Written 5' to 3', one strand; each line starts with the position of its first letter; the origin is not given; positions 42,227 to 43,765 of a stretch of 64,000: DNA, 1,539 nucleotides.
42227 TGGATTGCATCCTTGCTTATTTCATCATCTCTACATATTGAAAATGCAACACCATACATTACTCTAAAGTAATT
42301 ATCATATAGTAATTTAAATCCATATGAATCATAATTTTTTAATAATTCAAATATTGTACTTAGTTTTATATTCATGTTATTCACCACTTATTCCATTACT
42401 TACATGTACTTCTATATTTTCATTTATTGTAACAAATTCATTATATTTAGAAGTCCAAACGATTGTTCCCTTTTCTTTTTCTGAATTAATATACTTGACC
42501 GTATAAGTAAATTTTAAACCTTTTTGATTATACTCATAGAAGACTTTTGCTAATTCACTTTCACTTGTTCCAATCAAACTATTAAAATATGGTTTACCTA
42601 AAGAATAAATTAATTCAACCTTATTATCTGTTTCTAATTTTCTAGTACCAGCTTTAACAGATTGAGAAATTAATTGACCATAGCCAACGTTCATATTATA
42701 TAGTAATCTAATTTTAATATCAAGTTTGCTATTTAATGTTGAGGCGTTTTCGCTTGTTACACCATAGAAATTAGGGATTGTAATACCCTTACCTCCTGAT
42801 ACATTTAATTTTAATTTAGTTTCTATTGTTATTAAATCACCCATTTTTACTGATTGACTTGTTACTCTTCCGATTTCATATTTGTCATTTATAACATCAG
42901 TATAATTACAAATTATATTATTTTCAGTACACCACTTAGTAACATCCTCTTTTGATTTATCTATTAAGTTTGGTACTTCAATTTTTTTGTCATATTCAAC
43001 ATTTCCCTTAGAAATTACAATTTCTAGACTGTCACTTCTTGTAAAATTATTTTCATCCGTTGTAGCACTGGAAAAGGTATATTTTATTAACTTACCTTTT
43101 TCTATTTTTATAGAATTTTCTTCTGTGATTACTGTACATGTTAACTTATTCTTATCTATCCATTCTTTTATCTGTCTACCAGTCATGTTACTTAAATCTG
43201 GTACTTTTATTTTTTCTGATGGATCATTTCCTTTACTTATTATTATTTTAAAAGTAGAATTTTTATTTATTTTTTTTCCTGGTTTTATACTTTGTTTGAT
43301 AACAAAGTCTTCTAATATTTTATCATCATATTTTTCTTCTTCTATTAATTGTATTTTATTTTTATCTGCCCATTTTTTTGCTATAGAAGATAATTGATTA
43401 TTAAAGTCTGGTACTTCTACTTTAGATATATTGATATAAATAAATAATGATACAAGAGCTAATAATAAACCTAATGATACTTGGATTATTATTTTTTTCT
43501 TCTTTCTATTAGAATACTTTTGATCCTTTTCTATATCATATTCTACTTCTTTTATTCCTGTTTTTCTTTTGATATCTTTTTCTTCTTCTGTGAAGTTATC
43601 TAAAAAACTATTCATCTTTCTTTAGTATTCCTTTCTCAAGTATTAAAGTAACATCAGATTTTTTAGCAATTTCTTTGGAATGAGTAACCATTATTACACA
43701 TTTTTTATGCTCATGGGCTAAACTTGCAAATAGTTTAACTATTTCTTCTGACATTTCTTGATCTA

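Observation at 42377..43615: Multi-PASTA membrane protein without kinase or transpeptidase domain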

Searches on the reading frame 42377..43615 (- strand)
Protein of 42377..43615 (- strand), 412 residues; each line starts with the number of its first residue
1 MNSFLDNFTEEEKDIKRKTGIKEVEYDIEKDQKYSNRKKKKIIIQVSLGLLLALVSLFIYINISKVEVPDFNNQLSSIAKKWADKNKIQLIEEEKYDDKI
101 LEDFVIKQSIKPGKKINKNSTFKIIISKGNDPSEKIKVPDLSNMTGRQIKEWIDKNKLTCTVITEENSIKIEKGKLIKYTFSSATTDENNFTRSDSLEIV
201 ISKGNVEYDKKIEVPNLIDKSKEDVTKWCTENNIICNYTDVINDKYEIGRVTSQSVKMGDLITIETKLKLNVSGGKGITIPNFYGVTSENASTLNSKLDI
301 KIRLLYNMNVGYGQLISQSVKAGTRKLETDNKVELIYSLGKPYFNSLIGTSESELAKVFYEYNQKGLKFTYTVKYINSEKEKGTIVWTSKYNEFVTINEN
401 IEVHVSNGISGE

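Call 4: search_protein_families(library=pfam, proteins=[window:42377-43615:-], max_evalue=0.1)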
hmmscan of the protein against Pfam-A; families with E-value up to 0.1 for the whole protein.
window:42377-43615:- (412 aa): 1 family
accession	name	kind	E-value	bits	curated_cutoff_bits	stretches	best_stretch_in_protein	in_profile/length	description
PF03793.24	PASTA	-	2.1e-32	111.3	23.2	4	66-128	1-64/64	PASTA domain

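Call 5: search_protein_families(library=ncbifam, proteins=[window:42377-43615:-], max_evalue=0.1)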
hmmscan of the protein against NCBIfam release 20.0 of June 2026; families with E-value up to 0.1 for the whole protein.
window:42377-43615:- (412 aa): 2 families
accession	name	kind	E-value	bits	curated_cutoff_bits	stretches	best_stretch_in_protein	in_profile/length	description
NF033483.0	PknB_PASTA_kin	equivalog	1.7e-37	129.7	450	2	20-234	313-523/563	Stk1 family PASTA domain-containing Ser/Thr kinase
TIGR04090.1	exp_by_SipW_IV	subfamily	0.0014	18.4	60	0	92-120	34-62/241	BsaA family SipW-dependent biofilm matrix protein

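Call 8: find_homologous_proteins(query=window:42377-43615:-, max_evalue=0.00001)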
Query window:42377-43615:- (412 aa): 320 proteins with E <= 0.00001 among 7890 candidates; the best 120 are listed.
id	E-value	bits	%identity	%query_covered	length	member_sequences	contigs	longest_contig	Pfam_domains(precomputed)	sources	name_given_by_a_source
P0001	1.5e-226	770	87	100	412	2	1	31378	PF03793.25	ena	-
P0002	1.4e-152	527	62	100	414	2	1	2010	PF03793.25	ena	-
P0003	8.9e-152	524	60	100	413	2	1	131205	PF03793.25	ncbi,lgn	-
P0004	2.5e-149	516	59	100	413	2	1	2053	PF03793.25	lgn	-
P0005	2.7e-149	516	59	100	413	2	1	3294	PF03793.25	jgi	-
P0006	8.2e-148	511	59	100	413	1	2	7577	PF03793.25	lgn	-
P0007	2.0e-146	506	58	100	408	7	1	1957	PF03793.25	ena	-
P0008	2.3e-145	503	57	100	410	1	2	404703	PF03793.25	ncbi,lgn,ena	-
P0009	6.0e-145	501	57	99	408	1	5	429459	PF03793.25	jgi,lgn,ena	-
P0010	1.8e-144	500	56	100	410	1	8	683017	PF03793.25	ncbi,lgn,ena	-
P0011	6.6e-143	495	56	100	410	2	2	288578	PF03793.25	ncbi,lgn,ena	-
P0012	4.1e-141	489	55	99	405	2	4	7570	PF03793.25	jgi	-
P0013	3.9e-133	463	54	99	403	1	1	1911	PF03793.25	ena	-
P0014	6.8e-132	459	54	99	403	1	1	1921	PF03793.25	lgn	-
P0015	8.8e-132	458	54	99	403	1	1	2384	PF03793.25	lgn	-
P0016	1.9e-117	411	51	100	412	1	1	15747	PF03793.25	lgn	-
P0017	1.8e-116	408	46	85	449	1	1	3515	PF03793.25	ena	-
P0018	4.1e-114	400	51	99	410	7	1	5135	PF03793.25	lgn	-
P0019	1.9e-112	394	51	99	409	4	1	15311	PF03793.25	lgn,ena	-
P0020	6.8e-112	393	50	99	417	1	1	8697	PF03793.25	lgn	-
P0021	1.0e-111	392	51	99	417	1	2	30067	PF03793.25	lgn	-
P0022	2.5e-111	391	50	99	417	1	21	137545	PF03793.25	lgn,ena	-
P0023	3.1e-111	391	50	99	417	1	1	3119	PF03793.25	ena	-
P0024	3.1e-111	391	50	99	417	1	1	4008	PF03793.25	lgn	-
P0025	3.1e-111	391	50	99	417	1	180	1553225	PF03793.25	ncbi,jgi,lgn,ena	ncbi:MAG: PASTA domain-containing protein [Clostridia bacterium]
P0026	4.2e-111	390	50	99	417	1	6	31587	PF03793.25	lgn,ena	-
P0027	4.7e-111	390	51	99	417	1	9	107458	PF03793.25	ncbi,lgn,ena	-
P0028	5.6e-111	390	50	99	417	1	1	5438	PF03793.25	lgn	-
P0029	5.9e-111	390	50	99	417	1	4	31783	PF03793.25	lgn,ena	-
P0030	6.0e-111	390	50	99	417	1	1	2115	PF03793.25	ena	-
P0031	1.1e-110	389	50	99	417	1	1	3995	PF03793.25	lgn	-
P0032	1.3e-110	389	50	99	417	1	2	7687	PF03793.25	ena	-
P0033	1.3e-110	389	50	99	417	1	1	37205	PF03793.25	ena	-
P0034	1.3e-110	388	51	99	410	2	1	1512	PF03793.25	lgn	-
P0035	1.3e-110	388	51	99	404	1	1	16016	PF03793.25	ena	-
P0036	1.4e-110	388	50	99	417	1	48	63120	PF03793.25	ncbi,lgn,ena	-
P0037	1.5e-110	388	50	99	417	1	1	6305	PF03793.25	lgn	-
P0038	1.5e-110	388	50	99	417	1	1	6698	PF03793.25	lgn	-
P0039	1.9e-110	388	50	99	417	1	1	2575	PF03793.25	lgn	-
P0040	1.9e-110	388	50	99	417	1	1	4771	PF03793.25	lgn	-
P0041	1.9e-110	388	50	99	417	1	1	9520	PF03793.25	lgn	-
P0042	2.3e-110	388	51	99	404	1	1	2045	PF03793.25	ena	-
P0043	2.4e-110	388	50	99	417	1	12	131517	PF03793.25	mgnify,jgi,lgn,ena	mgnify:FL=1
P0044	3.0e-110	387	50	99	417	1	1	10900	PF03793.25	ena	-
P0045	3.1e-110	387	50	99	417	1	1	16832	PF03793.25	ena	-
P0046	3.3e-110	387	50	99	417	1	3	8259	PF03793.25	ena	-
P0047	3.3e-110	387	50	99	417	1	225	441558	PF03793.25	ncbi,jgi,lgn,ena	jgi:PASTA domain containing protein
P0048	3.3e-110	387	50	99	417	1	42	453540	PF03793.25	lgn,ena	-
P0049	3.5e-110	387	50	99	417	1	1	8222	PF03793.25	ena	-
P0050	3.7e-110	387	50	99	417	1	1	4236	PF03793.25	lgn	-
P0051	3.8e-110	387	50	99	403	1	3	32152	PF03793.25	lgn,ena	-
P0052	4.1e-110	387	50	99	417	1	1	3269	PF03793.25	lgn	-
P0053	4.2e-110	387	50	99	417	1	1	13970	PF03793.25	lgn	-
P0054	4.4e-110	387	49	94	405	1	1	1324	PF03793.25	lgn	-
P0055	4.5e-110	387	50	99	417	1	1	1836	PF03793.25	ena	-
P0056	4.7e-110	387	50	99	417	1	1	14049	PF03793.25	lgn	-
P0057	5.0e-110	387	50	99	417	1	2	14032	PF03793.25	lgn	-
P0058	5.2e-110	387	50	99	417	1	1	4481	PF03793.25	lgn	-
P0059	5.3e-110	386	50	99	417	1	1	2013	PF03793.25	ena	-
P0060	5.5e-110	386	50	99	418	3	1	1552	PF03793.25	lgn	-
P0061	5.9e-110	386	50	99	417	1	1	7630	PF03793.25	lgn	-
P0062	6.4e-110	386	51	99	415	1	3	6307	PF03793.25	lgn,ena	-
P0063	6.9e-110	386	50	99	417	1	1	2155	PF03793.25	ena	-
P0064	7.3e-110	386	50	99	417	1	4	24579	PF03793.25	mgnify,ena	mgnify:FL=1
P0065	8.5e-110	386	50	99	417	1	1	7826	PF03793.25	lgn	-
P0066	8.6e-110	386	50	99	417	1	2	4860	PF03793.25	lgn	-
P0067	9.2e-110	386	50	99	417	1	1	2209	PF03793.25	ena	-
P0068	1.0e-109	386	50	99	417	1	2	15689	PF03793.25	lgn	-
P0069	1.0e-109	386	50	99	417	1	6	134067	PF03793.25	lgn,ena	-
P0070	1.0e-109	386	50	99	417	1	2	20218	PF03793.25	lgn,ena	-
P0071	1.2e-109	385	50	99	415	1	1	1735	PF03793.25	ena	-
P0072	1.4e-109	385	50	99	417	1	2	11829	PF03793.25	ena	-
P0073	1.4e-109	385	49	99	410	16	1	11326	PF03793.25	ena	-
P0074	1.5e-109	385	50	99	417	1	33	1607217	PF03793.25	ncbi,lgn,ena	-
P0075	1.9e-109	385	50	99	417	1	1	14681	PF03793.25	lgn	-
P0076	2.0e-109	385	50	99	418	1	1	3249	PF03793.25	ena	-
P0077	2.0e-109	385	50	99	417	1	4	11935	PF03793.25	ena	-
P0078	2.1e-109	385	50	99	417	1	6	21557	PF03793.25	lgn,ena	-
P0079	2.3e-109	384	50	99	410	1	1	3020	PF03793.25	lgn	-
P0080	2.3e-109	384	50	99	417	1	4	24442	PF03793.25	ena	-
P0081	2.4e-109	384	50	99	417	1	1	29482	PF03793.25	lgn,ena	-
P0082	2.6e-109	384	50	99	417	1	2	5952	PF03793.25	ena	-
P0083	2.8e-109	384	50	99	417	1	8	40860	PF03793.25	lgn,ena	-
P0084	3.0e-109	384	50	99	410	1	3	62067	PF03793.25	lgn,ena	-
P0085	3.0e-109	384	50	99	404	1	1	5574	PF03793.25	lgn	-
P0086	3.2e-109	384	50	94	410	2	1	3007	PF03793.25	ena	-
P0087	4.3e-109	383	50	99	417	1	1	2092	PF03793.25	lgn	-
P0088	4.4e-109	383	50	99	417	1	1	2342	PF03793.25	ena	-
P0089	4.5e-109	383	51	99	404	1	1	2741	PF03793.25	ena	-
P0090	6.2e-109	383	50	99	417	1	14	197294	PF03793.25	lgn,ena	-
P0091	6.3e-109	383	50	99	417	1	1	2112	PF03793.25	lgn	-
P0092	6.5e-109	383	50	99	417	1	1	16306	PF03793.25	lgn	-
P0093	6.5e-109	383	50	99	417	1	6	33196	PF03793.25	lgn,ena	-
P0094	6.9e-109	383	49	99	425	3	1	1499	PF03793.25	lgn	-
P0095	7.1e-109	383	54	83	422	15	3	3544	PF03793.25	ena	-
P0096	9.6e-109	382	50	99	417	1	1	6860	PF03793.25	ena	-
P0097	1.1e-108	382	50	99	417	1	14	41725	PF03793.25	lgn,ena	-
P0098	1.2e-108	382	50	99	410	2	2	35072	PF03793.25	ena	-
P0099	1.3e-108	382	50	99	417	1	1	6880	PF03793.25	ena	-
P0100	1.3e-108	382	49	99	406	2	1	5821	PF03793.25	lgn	-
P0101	1.6e-108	382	50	99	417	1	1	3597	PF03793.25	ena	-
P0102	1.7e-108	381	50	99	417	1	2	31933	PF03793.25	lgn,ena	-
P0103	1.7e-108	381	50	99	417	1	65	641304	PF03793.25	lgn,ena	-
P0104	1.7e-108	381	50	99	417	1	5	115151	PF03793.25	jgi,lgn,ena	jgi:PASTA domain containing protein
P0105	2.1e-108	381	50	99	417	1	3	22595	PF03793.25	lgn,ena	-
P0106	2.1e-108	381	50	99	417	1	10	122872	PF03793.25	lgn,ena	-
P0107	2.3e-108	381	50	99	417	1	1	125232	PF03793.25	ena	-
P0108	2.4e-108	381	50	99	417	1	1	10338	PF03793.25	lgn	-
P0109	3.0e-108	381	50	99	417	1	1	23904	PF03793.25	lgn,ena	-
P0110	3.9e-108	380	50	99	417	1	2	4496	PF03793.25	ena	-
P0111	4.9e-108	380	48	99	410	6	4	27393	PF03793.25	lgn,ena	-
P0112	5.3e-108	380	50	99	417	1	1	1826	PF03793.25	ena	-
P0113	6.4e-108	380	50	99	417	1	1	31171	PF03793.25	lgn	-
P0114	8.4e-108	379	50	99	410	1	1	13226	PF03793.25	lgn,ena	-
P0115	8.5e-108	379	54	83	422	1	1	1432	PF03793.25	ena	-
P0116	1.5e-107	378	50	99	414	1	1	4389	PF03793.25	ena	-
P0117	1.6e-107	378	50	99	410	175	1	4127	PF03793.25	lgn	-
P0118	1.7e-107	378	50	99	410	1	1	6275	PF03793.25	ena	-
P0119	1.7e-107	378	50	99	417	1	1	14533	PF03793.25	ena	-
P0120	1.9e-107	378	50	99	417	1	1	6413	PF03793.25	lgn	-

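Call 9: find_encoding_contigs(protein=window:42377-43615:-, flank=8000, max_places=6)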
Protein window:42377-43615:- (412 aa): 1 contig read that carries it; 1 place shown.
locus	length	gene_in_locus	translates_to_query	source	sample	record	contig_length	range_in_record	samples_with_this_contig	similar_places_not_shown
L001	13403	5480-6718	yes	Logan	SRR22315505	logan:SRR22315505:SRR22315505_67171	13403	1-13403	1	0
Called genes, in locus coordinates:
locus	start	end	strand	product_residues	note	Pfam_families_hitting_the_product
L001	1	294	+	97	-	?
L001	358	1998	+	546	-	PF01943:Polysacc_synt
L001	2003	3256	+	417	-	PF02388:FemAB, PF13480:Acetyltransf_6 (faint)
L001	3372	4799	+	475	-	PF12704:MacB_PCD, PF02687:FtsX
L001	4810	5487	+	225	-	PF02463:SMC_N (faint), PF13175:AAA_15 (faint), PF00005:ABC_tran, PF13304:AAA_21 (faint)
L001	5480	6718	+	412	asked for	PF03793:PASTA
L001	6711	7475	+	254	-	PF04542:Sigma70_r2, PF08281:Sigma70_r4_2, PF04545:Sigma70_r4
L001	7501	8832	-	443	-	PF02388:FemAB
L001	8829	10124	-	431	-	PF02388:FemAB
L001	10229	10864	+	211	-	PF02390:Methyltransf_4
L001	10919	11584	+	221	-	-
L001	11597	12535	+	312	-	-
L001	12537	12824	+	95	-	-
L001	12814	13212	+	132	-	-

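Call 10: find_related_loci(query=window:42377-43615:-, collection=genome_contigs, flank=6000)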
Query window:42377-43615:- (412 aa) in genome_contigs; peptide patterns used: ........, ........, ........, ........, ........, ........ (x = any residue, [..] = any of these).
86 stretches matched a pattern; 3 encode a relative of the query (tblastn E <= 1e-3); 3 distinct loci.
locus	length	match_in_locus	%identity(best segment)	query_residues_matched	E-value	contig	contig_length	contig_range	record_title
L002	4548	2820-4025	47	1-408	8e-114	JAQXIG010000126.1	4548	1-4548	MAG: bacterium isolate SUG1219 k141_4033839, whole genome shotgun sequence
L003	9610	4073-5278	47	1-408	1e-105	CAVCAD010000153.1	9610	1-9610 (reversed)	Bacteroidaceae bacterium isolate SRR8978363_cleanbin_000006 genome assembly, contig: Spades_SRR8978363_contig_371, whole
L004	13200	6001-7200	45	2-409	2e-99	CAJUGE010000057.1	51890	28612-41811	MAG TPA_asm: uncultured Bacilli bacterium isolate MGBC139354 genome assembly, contig: MGBC139354.57, whole genome shotgu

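Call 12: find_encoding_contigs(protein=P0025, flank=7000, max_places=3)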
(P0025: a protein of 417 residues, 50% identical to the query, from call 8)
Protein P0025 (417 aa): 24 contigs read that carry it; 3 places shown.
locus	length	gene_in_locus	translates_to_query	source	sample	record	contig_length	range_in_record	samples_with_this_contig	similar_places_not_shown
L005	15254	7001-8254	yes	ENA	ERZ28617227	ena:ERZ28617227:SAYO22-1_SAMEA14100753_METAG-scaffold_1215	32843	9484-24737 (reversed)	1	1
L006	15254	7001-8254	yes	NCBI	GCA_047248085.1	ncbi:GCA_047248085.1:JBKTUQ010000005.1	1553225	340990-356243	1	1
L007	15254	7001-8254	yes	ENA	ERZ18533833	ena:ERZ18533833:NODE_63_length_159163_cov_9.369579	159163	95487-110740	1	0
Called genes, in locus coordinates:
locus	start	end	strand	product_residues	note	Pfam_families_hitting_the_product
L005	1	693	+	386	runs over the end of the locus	PF20434:BD-FAE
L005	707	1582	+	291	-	PF00326:Peptidase_S9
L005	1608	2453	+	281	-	PF00248:Aldo_ket_red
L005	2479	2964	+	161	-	PF12682:Flavodoxin_4, PF12724:Flavodoxin_5 (faint)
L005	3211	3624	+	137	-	PF09394:Inhibitor_I42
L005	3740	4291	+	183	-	PF04542:Sigma70_r2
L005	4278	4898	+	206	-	-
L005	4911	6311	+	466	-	PF12704:MacB_PCD, PF02687:FtsX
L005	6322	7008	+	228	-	PF00005:ABC_tran, PF13304:AAA_21 (faint)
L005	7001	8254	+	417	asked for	PF03793:PASTA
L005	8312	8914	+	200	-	PF01300:Sua5_yciO_yrdC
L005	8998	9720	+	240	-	PF01183:Glyco_hydro_25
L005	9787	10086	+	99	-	-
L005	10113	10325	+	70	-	-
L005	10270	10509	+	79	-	-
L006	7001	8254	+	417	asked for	PF03793:PASTA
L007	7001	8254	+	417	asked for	PF03793:PASTA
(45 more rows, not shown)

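Call 13: find_encoding_contigs(protein=P0010, flank=7000, max_places=2)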
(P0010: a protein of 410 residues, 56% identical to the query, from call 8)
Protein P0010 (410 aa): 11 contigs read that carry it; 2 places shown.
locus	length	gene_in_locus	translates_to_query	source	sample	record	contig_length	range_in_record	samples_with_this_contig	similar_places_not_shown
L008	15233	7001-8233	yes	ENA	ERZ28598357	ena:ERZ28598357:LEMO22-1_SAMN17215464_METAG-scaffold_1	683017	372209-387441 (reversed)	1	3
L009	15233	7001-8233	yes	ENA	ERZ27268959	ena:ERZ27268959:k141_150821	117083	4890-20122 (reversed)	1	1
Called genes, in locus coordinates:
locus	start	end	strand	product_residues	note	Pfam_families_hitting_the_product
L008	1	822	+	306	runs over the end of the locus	-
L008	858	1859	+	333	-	PF02424:ApbE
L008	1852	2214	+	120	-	PF07009:NusG_II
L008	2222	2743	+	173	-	PF07456:Hpre_diP_synt_I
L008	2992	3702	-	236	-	PF00696:AA_kinase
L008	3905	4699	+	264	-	-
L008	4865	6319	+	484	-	PF12704:MacB_PCD, PF02687:FtsX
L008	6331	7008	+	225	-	PF02463:SMC_N (faint), PF13175:AAA_15 (faint), PF00005:ABC_tran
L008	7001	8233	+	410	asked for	PF03793:PASTA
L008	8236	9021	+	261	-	PF04542:Sigma70_r2 (weak), PF08281:Sigma70_r4_2, PF04545:Sigma70_r4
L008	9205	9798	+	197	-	-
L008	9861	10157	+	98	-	-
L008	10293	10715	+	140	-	PF13730:HTH_36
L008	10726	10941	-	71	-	-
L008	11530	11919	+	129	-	-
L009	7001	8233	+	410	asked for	PF03793:PASTA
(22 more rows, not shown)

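Call 23: search_solved_structures(query=window:42377-43612:-, max_evalue=0.01, show_alignments=1)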
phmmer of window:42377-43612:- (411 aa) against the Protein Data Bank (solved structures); distinct sequences matched with E-value up to 0.01: 2.
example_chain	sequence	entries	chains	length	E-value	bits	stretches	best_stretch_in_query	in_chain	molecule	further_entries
3m9g_A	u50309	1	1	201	5.4e-09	39.1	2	45-128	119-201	Protein kinase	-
3py9_A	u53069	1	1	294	1.7e-08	37.4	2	32-137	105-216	Protein kinase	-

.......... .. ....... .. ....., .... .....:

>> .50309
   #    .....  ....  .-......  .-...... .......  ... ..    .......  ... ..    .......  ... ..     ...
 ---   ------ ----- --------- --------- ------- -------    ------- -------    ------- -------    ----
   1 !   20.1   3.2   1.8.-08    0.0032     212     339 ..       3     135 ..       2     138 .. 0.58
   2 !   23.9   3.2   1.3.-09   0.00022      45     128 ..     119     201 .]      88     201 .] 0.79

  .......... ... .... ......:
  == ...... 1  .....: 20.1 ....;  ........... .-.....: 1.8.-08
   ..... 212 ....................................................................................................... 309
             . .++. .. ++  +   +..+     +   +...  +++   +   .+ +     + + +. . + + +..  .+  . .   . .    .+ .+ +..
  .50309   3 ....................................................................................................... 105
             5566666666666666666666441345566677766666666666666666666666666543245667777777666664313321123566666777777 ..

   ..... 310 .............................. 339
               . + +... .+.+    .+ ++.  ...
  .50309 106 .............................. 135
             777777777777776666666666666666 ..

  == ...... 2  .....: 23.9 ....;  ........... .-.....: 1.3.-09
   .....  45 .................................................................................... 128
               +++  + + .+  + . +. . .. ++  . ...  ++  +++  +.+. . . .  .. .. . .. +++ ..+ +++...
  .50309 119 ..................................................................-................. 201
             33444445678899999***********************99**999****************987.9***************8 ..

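Call 27: predict_structure(alignment_id=A1)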
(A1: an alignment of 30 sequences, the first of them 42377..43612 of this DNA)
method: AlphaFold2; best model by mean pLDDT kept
length: 411 residues; sequences in the alignment: 30
mean_pLDDT: 83.5   pTM: 0.40
mean pLDDT of the five models: 83.5, 83.1, 83.0, 82.9, 81.4
residues with pLDDT >= 90: 174; 70-90: 190; 50-70: 16; < 50: 31
segments of 3 or more residues with pLDDT < 50: 1-4, 6-29
pLDDT, mean of each block of 10 residues (from residue 1): 41 36 41 70 85 87 89 93 93 91 93 90 93 91 91 91 85 90 89 92 64 93 93 91 92 93 89 90 87 88 82 89 89 87 83 80 74 87 87 78 80 35
secondary structure, 60 per line:
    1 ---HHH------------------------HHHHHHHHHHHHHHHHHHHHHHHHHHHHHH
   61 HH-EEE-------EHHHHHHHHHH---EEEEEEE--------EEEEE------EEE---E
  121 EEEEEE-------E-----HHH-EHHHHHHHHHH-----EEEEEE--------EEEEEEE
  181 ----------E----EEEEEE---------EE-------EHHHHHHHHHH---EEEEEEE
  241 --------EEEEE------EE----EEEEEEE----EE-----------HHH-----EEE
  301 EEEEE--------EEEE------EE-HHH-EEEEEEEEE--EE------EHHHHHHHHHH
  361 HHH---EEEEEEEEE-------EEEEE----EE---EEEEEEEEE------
elements in order: H31-62 E64-66 H75-84 E88-94 E103-107 E114-116 E120-126 H145-154 E160-165 E174-180 E196-201 H221-230 E234-240 E249-253 E266-272 E298-305 E314-317 E331-339 H351-363 E367-375 E383-387 E397-405
